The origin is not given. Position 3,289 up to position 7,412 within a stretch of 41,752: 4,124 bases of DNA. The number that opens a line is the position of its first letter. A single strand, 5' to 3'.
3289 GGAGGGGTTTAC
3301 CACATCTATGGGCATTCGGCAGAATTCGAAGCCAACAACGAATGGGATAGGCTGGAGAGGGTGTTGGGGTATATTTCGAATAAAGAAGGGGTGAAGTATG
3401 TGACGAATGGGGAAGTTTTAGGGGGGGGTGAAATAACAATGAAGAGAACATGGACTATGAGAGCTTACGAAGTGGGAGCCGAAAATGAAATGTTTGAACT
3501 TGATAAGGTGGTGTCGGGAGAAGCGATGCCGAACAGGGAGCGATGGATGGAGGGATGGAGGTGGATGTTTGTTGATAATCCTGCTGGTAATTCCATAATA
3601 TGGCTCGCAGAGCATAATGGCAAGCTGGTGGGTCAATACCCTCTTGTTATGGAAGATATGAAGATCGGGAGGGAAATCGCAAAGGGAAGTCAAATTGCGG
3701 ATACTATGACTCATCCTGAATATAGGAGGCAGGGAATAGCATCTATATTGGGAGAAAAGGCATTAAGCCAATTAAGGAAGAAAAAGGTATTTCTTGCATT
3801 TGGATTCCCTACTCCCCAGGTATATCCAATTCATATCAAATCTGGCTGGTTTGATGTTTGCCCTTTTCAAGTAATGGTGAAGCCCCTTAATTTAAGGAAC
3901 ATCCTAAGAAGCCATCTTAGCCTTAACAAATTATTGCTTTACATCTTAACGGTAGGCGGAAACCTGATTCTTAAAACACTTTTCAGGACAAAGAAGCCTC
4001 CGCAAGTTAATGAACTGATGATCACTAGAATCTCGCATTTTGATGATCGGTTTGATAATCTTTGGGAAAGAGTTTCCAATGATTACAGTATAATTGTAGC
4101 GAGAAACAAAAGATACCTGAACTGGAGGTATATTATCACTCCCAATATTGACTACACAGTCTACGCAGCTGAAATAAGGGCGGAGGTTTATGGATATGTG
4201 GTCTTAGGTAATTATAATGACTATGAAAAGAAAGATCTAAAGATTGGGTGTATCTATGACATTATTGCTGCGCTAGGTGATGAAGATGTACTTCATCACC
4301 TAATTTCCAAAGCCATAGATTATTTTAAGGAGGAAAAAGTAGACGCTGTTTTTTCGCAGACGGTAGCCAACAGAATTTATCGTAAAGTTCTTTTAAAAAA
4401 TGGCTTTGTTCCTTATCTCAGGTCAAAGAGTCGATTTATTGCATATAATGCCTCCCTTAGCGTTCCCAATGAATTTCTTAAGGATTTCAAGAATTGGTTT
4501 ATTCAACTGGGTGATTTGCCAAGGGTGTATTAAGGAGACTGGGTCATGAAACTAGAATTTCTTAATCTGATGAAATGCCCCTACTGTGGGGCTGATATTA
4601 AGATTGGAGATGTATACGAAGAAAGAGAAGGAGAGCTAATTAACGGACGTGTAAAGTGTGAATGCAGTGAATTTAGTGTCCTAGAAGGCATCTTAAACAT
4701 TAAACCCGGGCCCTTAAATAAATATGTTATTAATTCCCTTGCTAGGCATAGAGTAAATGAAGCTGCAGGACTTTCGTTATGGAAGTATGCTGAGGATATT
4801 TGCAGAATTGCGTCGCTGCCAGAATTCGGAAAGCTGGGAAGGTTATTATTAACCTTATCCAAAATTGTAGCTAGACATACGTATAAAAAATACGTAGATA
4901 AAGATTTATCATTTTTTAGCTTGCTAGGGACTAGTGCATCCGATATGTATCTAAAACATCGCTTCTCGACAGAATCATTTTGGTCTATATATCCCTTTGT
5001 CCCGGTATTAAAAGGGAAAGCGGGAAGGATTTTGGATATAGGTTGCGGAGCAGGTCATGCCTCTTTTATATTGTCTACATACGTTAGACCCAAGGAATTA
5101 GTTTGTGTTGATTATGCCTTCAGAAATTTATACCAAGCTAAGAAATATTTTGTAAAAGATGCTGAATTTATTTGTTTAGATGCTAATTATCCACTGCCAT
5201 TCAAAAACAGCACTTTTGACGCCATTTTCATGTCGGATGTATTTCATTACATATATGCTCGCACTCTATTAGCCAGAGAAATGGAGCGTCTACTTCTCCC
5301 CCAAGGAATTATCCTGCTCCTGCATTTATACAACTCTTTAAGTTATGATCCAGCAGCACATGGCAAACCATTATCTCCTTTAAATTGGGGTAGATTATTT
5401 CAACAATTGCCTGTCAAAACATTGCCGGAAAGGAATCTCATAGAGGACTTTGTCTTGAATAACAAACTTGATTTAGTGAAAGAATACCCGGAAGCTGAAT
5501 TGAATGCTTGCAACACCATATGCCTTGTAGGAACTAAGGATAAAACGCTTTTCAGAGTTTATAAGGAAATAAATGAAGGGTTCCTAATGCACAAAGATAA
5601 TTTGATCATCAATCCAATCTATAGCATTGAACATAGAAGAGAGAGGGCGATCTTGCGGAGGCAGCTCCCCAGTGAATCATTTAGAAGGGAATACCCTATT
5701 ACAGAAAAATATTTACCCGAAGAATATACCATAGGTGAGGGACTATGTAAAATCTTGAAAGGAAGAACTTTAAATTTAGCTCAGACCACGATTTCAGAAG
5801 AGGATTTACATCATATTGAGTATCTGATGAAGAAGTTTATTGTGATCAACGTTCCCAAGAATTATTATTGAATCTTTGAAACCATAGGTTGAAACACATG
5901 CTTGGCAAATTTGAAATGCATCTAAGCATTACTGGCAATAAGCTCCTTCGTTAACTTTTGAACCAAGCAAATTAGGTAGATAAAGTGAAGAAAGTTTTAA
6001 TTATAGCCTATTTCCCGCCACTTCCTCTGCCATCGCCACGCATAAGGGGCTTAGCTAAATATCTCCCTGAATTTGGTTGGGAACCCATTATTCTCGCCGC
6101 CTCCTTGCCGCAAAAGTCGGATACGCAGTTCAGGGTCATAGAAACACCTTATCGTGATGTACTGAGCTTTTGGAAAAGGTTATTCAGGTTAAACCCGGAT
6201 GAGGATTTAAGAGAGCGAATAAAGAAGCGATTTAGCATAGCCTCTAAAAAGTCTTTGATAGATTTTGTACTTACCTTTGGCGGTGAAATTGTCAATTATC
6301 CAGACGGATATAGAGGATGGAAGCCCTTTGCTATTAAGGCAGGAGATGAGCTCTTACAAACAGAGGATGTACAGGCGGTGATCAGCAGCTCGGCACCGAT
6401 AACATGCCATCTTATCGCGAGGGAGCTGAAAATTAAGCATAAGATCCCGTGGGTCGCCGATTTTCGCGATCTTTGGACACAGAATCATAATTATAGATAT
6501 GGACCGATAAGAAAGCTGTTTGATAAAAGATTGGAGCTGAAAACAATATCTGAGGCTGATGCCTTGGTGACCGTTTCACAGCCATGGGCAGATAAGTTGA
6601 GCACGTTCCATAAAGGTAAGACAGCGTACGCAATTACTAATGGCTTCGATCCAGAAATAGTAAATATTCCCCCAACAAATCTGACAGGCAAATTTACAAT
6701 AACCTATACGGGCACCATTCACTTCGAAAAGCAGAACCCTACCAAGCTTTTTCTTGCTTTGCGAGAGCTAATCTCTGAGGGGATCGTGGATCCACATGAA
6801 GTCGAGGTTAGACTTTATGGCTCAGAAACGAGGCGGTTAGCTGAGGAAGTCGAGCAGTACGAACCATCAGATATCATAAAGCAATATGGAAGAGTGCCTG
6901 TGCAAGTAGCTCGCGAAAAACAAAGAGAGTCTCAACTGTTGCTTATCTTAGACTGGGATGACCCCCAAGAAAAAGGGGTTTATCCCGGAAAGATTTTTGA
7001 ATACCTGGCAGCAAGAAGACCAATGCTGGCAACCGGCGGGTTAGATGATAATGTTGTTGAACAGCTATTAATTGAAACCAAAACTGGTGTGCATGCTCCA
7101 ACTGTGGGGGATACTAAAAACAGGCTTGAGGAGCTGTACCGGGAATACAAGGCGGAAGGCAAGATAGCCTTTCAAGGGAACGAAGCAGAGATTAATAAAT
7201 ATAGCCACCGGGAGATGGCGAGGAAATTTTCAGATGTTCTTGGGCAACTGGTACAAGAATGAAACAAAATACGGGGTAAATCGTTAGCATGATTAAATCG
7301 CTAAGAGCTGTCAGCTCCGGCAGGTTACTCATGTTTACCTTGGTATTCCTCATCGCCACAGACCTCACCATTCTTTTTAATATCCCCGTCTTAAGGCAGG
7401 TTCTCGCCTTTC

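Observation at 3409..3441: G8 homopolymer exactly at the junction of the deacetylase-GNAT fusion; a +/-1 slip recreates a two-gene arrangement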

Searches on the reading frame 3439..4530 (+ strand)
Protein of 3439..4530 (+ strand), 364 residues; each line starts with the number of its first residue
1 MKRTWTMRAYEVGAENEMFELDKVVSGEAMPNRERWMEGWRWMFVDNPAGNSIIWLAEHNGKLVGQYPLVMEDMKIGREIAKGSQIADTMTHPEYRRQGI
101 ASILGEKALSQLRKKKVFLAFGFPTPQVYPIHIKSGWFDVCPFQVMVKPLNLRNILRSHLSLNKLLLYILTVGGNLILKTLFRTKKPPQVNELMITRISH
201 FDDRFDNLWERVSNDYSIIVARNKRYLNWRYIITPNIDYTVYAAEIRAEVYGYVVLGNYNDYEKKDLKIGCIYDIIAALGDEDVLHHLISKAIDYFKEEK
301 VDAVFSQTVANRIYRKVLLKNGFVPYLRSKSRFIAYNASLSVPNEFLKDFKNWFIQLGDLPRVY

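Call 14: list_cluster_members(proteins=[P0002, window:2728-4530:+, L001:697-1404:+, window:3439-4530:+, window:2647-4530:+, P0001])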
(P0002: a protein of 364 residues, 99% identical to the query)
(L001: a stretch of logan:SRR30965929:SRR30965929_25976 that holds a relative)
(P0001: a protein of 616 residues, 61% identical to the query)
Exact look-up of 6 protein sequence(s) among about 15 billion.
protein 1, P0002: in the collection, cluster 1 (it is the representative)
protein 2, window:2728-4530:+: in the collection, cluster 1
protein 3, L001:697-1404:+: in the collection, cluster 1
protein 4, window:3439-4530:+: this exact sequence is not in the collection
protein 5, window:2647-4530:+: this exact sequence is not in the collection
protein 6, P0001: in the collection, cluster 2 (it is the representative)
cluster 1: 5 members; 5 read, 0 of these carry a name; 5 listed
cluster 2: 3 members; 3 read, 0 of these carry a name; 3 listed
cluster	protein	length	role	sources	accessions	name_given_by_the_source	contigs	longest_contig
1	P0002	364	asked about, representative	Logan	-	-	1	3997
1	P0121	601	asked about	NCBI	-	-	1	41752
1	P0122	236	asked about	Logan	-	-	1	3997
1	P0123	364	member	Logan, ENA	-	-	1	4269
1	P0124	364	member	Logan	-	-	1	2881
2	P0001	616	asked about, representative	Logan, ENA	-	-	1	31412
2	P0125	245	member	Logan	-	-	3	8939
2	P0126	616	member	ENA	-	-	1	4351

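Call 23: find_related_loci(query=A2, collection=genome_contigs, flank=4000)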
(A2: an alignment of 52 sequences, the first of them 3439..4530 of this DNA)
Query A2 (364 aa) in genome_contigs; peptide patterns used: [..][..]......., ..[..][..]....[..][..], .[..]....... (x = any residue, [..] = any of these).
194 stretches matched a pattern; 150 encode a relative of the query (tblastn E <= 1e-3); the best 80 are kept; 79 distinct loci.
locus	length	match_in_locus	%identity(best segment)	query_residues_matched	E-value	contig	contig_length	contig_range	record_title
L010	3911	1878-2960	57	1-364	3e-148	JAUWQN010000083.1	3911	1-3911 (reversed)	MAG: Methanosarcinales archaeon isolate CSMAG_2503 CSMAG_2503_k141_65536_length_3911_cov_21.0000, whole genome shotgun s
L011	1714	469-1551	55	1-364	4e-153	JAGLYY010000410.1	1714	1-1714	MAG: Spirochaetales bacterium isolate RS_13_41 ZL320.bin.41.fa_410, whole genome shotgun sequence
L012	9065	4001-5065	43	1-359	2e-97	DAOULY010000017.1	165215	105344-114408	MAG TPA_asm: Dehalococcoidia bacterium isolate W31_65 k127_505520, whole genome shotgun sequence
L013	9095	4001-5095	43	1-359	1e-96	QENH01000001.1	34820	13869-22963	Methanophagales archaeon isolate CONS3730B06UFb1 Ga0123266_1023, whole genome shotgun sequence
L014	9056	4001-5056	40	3-359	3e-88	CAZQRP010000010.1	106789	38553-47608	MAG TPA_asm: uncultured Dehalococcoidales bacterium isolate binchicken_co178_251 genome assembly, contig: NODE_366_lengt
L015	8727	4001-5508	43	5-359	6e-87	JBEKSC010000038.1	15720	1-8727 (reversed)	MAG: Candidatus Bathyarchaeia archaeon isolate SPRUCE 525 SPRUCE_525_38, whole genome shotgun sequence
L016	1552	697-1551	47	1-289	4e-90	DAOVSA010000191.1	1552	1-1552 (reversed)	MAG TPA_asm: Candidatus Altiarchaeota archaeon isolate CSMAG_1615 CSMAG_1615_k141_981643_length_1552_cov_64.7675, whole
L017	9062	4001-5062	39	2-359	4e-83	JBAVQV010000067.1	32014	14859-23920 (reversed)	MAG: Dehalococcoidia bacterium isolate MFD02350_ilm_asm_bin2 k127_56128, whole genome shotgun sequence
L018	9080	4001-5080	39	1-363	5e-82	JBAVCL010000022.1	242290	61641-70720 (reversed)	MAG: Dehalococcoidia bacterium isolate MFD04490_ilm_asm_bin16 k127_42553, whole genome shotgun sequence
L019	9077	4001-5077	37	1-364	4e-80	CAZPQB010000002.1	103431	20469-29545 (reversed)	MAG TPA_asm: uncultured Dehalococcoidaceae bacterium isolate SRP214966_co4_72 genome assembly, contig: NODE_58_length_10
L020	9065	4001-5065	38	1-359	7e-77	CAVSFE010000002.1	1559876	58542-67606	MAG: uncultured Chloroflexia bacterium isolate MFD04408.bin.1.182 genome assembly, contig: contig_25101, whole genome sh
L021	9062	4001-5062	39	2-359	3e-74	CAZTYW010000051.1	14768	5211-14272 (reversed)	MAG TPA_asm: uncultured Dehalococcoidia bacterium isolate SRP239594_co1_177 genome assembly, contig: NODE_1856_length_14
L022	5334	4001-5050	38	5-359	5e-74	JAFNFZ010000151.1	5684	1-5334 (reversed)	MAG: Chloroflexota bacterium isolate bin_27 PROKKA_contig000151, whole genome shotgun sequence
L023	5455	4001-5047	36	6-359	3e-71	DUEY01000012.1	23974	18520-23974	MAG TPA_asm: Dehalococcoidia bacterium isolate W281 Contig12, whole genome shotgun sequence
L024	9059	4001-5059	37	2-359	1e-67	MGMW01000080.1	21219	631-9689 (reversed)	MAG: Chloroflexi bacterium RBG_13_53_26 RBG_13_scaffold_3200, whole genome shotgun sequence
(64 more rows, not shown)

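Call 25: find_related_loci(query=A2, collection=metagenome_contigs, flank=3000)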
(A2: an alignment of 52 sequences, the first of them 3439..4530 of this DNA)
Query A2 (364 aa) in metagenome_contigs; peptide patterns used: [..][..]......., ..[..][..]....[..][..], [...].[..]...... (x = any residue, [..] = any of these).
525 stretches matched a pattern; 427 encode a relative of the query (tblastn E <= 1e-3); the best 80 are kept; 80 distinct loci.
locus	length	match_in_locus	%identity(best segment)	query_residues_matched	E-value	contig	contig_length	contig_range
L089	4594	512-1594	56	1-364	6e-137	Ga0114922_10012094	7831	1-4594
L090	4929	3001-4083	54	1-364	1e-134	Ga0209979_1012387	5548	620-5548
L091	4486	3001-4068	47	1-359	6e-109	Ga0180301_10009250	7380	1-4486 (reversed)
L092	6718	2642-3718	45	1-359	4e-105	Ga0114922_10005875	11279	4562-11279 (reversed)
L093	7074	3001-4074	44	1-359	3e-103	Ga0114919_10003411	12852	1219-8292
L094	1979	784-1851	45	1-359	4e-107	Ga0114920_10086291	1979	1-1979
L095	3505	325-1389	44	1-359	3e-102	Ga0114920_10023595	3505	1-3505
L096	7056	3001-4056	42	1-359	3e-99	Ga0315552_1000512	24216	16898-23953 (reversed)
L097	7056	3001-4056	42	1-359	3e-99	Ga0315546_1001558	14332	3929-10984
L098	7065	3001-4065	43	1-359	1e-97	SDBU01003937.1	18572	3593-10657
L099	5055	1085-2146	44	1-359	8e-97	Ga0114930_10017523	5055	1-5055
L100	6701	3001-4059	42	2-359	4e-96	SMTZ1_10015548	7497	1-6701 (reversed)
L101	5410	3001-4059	42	2-359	4e-96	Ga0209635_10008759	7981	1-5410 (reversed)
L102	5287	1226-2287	44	1-359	7e-96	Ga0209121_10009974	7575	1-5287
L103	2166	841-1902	44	1-359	2e-99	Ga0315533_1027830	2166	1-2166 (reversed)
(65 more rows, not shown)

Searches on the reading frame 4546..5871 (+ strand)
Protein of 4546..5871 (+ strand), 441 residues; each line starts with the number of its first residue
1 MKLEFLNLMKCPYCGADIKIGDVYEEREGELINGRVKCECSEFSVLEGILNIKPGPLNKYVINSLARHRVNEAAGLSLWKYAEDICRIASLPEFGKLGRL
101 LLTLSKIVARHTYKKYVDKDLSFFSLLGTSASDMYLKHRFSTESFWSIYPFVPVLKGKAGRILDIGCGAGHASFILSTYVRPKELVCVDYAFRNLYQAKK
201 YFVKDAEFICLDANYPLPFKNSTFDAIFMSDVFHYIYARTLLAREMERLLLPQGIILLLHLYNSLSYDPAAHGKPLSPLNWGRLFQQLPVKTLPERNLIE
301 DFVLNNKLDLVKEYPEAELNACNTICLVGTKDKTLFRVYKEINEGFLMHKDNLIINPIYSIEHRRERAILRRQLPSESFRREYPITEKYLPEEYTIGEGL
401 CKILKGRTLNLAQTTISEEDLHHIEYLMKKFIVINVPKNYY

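Call 6: search_protein_families(library=pfam, proteins=[window:4546-5871:+], max_evalue=0.01)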
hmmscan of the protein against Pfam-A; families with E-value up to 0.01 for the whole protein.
window:4546-5871:+ (441 aa): 8 families
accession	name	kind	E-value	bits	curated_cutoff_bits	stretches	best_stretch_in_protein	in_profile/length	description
PF08241.18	Methyltransf_11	-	9.8e-17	61.8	21.2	1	163-257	1-94/95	Methyltransferase domain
PF13649.12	Methyltransf_25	-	6.5e-14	52.8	27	1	162-254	1-97/97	Methyltransferase domain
PF13847.12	Methyltransf_31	-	2.4e-13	50.4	27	1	158-260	3-111/145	Methyltransferase domain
PF08242.18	Methyltransf_12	-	3.1e-10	41.1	30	1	163-256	1-98/98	Methyltransferase domain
PF13489.12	Methyltransf_23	-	1.1e-07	32.2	27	1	157-265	21-123/164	Methyltransferase domain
PF01209.24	Ubie_methyltran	-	0.00016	21.5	20.1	1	158-260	49-153/233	ubiE/COQ5 methyltransferase family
PF05175.20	MTS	-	0.00049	20.2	23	1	155-229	27-104/170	Methyltransferase small domain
PF01135.25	PCMT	-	0.0069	16.6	20.3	0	159-200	74-116/210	Protein-L-isoaspartate(D-aspartate) O-methyltransferase (PCMT)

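Call 35: search_protein_families(library=ncbifam, proteins=[window:4546-5871:+], max_evalue=0.001)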
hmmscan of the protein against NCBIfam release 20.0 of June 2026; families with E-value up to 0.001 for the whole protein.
window:4546-5871:+ (441 aa): 16 families
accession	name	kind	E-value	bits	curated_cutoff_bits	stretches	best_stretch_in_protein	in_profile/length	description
TIGR02072.1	BioC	equivalog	5.1e-10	39.6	184.95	1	160-258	36-132/244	malonyl-ACP O-methyltransferase BioC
NF045667.1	MTase_DVU1556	equivalog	1.1e-09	38.1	155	1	159-264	23-125/213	DVU_1556 family methyltransferase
TIGR01934.1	MenG_MenH_UbiE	subfamily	2.1e-08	33.7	158.35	1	154-262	35-145/223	ubiquinone/menaquinone biosynthesis methyltransferase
NF045825.1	FAmtase_mtf2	equivalog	1.2e-07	31.3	400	1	155-259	57-159/248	fatty-acid O-methyltransferase Mtf2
NF004452.0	PRK05785.1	equivalog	2.2e-07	30.6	207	1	156-248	49-135/228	hypothetical protein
NF041537.1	ArsM_AhpD_UU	exception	1.2e-06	27.6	510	1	160-258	78-180/345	arsenite methyltransferase/AhpD domain selenoprotein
NF001244.0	PRK00216.1-5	equivalog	1.4e-06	27.8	216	1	156-262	46-157/236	bifunctional demethylmenaquinone methyltransferase/2-methoxy-6-polyprenyl-1,4-benzoquinol methylase UbiE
NF047649.1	MTase_UXPK_star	exception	1.6e-06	27.3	460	1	161-259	80-182/283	methyltransferase/UXPK-star double selenoprotein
NF040539.1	AST_met_ArsM_2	exception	6.6e-06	26.1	240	1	154-258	52-163/262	putative arsinothricin biosynthesis methyltransferase ArsM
TIGR04345.1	ovoA_Cterm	equivalog_domain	1.1e-05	25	170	0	158-198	41-79/242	putative 4-mercaptohistidine N1-methyltransferase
NF008300.0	PRK11088.1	equivalog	1.4e-05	24.8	303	1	155-257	82-178/272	23S rRNA (guanine(745)-N(1))-methyltransferase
NF045823.1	PthPhpthDimycoMt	equivalog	1.8e-05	24.1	300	1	156-260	66-168/256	phthiotriol/phenolphthiotriol dimycocerosates methyltransferase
TIGR01983.1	UbiG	equivalog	3.7e-05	23.2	102.95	1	160-258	51-151/228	bifunctional 2-polyprenyl-6-hydroxyphenol methylase/3-demethylubiquinol 3-O-methyltransferase UbiG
NF038101.1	Trm112_arch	equivalog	4.2e-05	23.6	77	1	1-54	1-55/59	methytransferase partner Trm112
NF041536.1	ArsM_DUF2284_UU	exception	0.00013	20.4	575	1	160-258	78-180/459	arsenite methyltransferase/DUF2284 domain selenoprotein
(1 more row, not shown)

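Call 44: find_encoding_contigs(protein=window:4546-5871:+, flank=4000, max_places=10)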
Protein window:4546-5871:+ (441 aa): no gene with exactly this product is on record in the collection.

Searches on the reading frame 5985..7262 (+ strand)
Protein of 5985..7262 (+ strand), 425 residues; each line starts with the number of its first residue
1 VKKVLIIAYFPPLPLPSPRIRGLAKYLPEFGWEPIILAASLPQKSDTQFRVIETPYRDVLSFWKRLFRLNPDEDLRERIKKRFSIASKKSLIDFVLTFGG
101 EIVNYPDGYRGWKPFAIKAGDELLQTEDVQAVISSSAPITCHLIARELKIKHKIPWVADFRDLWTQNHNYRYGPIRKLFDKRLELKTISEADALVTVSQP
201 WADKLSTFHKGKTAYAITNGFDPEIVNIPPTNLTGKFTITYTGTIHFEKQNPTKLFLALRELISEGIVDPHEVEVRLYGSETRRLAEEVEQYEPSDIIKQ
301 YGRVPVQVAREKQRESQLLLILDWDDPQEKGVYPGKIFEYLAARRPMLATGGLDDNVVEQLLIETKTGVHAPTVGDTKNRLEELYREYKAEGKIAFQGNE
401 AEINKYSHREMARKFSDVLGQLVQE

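Call 6: search_protein_families(library=pfam, proteins=[window:5985-7262:+], max_evalue=0.01)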
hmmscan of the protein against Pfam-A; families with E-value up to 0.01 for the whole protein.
window:5985-7262:+ (425 aa): 2 families
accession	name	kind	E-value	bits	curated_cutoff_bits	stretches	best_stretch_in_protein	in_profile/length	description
PF13439.12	Glyco_transf_4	-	8.9e-11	42.5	28.5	1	107-224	51-169/170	Glycosyltransferase Family 4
PF13579.12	Glyco_trans_4_4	-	1e-06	29.6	29.7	1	98-207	63-144/158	Glycosyl transferase 4-like domain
